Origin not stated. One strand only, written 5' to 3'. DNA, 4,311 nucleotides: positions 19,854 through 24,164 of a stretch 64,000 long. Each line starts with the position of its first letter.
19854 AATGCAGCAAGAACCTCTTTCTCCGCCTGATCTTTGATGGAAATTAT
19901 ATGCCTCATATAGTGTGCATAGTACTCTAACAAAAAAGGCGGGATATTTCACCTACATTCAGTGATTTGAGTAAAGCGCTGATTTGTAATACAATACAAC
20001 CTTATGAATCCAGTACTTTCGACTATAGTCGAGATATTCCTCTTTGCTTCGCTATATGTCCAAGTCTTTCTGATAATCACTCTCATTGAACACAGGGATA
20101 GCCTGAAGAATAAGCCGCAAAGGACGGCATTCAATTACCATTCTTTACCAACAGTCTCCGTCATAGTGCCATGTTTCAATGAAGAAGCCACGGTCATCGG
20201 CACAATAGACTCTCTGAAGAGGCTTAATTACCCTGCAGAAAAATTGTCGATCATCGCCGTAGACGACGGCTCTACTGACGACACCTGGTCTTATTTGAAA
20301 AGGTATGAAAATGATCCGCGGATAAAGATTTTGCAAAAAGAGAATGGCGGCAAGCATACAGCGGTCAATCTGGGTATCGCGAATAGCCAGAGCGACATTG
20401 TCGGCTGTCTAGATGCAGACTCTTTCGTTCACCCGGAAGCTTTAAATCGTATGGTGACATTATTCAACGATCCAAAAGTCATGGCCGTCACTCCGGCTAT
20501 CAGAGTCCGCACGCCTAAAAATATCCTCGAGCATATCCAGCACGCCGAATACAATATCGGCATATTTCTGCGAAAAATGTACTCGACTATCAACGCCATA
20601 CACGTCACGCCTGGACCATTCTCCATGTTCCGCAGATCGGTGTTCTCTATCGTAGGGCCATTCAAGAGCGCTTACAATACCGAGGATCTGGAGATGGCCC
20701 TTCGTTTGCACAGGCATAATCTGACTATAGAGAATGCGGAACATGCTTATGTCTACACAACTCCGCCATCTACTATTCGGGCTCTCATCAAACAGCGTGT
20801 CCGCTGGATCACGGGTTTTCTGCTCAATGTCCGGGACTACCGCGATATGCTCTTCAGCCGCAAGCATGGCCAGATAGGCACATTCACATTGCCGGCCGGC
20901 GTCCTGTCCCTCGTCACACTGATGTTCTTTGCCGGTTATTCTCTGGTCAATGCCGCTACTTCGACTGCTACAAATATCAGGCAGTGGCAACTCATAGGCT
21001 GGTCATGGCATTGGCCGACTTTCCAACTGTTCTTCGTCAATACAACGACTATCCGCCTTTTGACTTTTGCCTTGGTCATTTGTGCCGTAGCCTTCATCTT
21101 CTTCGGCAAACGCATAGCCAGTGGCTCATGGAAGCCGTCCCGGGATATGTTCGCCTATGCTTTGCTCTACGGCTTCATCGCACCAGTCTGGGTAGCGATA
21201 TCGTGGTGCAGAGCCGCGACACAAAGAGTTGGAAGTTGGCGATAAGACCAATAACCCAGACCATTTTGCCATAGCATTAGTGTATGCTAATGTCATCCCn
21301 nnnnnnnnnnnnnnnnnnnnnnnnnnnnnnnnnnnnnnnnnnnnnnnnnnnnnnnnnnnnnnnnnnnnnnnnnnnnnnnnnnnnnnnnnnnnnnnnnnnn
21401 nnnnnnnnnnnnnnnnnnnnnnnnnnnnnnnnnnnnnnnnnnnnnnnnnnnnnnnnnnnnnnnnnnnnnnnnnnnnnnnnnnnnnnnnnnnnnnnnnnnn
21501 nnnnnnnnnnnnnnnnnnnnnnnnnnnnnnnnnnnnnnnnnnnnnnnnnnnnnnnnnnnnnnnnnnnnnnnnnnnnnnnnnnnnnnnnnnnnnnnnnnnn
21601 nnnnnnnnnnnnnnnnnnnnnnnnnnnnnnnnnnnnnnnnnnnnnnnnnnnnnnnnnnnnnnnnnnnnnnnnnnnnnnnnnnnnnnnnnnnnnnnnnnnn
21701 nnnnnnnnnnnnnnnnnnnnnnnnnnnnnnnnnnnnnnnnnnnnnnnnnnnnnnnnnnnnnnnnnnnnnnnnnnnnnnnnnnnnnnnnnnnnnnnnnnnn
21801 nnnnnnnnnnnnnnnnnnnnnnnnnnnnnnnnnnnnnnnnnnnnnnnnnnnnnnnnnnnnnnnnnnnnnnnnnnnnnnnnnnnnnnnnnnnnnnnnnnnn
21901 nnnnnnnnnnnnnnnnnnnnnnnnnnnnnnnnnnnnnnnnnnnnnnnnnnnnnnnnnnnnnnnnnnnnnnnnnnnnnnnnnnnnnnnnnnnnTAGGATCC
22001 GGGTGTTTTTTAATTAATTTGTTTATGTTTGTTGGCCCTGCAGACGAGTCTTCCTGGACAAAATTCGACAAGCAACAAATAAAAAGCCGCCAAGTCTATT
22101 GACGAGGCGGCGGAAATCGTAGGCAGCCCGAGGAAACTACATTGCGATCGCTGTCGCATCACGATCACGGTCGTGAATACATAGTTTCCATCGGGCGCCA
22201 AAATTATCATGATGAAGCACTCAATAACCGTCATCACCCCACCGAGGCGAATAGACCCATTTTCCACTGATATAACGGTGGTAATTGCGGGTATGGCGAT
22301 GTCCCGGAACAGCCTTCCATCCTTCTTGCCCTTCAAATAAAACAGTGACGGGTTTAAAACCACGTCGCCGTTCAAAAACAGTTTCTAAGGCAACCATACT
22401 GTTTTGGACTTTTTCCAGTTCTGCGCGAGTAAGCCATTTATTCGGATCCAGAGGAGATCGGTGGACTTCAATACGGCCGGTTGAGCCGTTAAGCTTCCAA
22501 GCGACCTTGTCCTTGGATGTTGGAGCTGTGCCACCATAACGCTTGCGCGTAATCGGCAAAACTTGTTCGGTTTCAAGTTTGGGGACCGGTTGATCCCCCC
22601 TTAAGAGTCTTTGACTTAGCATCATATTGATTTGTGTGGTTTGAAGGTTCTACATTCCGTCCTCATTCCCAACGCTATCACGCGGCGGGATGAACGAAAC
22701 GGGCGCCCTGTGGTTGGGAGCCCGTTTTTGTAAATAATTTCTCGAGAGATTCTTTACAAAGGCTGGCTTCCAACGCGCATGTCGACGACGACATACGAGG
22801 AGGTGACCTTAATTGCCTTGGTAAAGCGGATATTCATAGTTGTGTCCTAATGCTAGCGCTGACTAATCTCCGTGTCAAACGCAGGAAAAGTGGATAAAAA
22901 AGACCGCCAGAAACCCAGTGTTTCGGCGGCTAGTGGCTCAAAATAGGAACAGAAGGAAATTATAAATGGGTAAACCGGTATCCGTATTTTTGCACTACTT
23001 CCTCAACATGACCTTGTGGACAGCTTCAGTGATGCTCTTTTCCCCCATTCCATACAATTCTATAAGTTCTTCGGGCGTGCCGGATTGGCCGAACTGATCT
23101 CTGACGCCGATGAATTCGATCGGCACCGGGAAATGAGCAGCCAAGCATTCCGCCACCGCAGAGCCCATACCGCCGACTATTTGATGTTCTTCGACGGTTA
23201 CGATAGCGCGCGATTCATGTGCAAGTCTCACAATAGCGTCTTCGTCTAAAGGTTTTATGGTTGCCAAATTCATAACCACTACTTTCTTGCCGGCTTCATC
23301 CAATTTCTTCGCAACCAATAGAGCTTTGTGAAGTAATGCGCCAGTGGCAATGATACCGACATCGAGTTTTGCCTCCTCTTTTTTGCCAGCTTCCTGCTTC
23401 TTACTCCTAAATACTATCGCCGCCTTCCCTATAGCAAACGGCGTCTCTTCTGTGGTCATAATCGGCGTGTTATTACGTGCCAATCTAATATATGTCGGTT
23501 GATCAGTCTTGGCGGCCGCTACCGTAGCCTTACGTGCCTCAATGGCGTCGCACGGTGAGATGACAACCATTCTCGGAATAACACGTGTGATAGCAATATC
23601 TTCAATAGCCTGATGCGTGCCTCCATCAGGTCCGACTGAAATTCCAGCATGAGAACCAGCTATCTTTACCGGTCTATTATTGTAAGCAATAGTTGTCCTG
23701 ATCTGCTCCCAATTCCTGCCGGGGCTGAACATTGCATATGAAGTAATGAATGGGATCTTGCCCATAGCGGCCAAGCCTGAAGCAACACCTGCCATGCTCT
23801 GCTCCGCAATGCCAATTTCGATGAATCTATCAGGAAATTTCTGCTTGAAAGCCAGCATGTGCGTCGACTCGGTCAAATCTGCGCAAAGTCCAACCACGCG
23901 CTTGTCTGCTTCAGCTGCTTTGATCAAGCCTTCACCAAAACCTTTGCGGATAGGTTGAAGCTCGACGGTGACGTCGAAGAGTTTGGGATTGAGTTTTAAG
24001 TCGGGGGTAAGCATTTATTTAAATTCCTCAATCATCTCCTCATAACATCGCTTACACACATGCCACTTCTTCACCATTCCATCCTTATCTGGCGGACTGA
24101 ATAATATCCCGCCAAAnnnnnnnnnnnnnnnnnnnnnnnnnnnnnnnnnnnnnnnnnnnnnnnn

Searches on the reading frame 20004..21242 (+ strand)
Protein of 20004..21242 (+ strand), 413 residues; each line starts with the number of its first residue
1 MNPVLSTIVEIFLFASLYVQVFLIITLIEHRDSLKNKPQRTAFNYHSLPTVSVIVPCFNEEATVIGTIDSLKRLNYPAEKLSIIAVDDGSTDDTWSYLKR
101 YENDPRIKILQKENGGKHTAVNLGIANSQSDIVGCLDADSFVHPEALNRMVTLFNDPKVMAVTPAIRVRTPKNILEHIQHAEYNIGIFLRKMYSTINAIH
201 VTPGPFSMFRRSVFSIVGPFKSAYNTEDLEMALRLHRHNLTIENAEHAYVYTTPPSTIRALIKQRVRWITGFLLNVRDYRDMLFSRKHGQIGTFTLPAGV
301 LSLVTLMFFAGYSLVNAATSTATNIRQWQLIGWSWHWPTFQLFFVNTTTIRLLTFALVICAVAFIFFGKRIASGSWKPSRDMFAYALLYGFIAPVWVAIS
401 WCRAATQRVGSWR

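Call 9: search_protein_families(library=pfam, proteins=[window:20004-21242:+], max_evalue=0.001)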
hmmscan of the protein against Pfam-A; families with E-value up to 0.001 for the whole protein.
window:20004-21242:+ (413 aa): 6 families
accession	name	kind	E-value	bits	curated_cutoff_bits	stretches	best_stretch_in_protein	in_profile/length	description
PF00535.33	Glycos_transf_2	-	1.1e-35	123.4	23.3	1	52-214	1-164/168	Glycosyl transferase family 2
PF13641.12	Glyco_tranf_2_3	-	2.8e-27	96.7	27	1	49-271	1-230/230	Glycosyltransferase like family 2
PF13632.12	Glyco_trans_2_3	-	1e-22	81.4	27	1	133-334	2-183/198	Glycosyl transferase family group 2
PF13506.12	Glyco_transf_21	-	7.1e-13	48.8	21.7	1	117-268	18-172/174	Glycosyl transferase family 21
PF03142.21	Chitin_synth_2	-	1.3e-11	44.3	27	1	123-210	195-285/527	Chitin synthase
PF10111.15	Glyco_tranf_2_2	-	9.5e-09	35.6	27.3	1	52-244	1-208/276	Glycosyltransferase like family 2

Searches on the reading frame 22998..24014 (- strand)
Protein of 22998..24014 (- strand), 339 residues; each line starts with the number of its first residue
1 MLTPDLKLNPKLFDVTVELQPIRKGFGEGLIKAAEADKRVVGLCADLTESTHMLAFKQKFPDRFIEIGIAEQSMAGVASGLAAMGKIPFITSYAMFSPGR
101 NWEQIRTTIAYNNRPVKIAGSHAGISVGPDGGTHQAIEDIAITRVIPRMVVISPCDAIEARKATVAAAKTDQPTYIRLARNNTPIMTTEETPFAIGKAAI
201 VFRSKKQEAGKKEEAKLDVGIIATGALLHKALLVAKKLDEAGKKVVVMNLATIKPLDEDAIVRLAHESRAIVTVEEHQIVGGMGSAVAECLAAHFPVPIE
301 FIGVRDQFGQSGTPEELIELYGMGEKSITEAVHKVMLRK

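Call 9: search_protein_families(library=pfam, proteins=[window:22998-24014:-], max_evalue=0.001)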
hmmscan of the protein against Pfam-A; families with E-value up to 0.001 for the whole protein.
window:22998-24014:- (339 aa): 5 families
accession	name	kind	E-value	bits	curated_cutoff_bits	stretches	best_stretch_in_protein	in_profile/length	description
PF02779.29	Transket_pyr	-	8.9e-42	143.1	27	1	22-184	5-173/174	Transketolase, pyrimidine binding domain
PF02780.25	Transketolase_C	-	1.8e-25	89.6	25.9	1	213-328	6-124/124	Transketolase, C-terminal domain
PF22613.1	Transketolase_C_1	-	1.9e-05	25.3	27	1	212-323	7-112/113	Transketolase-like TK C-terminal domain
PF17147.9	PFOR_II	-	3e-05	24.7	27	1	218-294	2-81/102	Pyruvate:ferredoxin oxidoreductase core domain II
PF12328.13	Rpp20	-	0.00062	20.1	24.6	0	205-258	35-88/118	Rpp20 subunit of nuclear RNase MRP and P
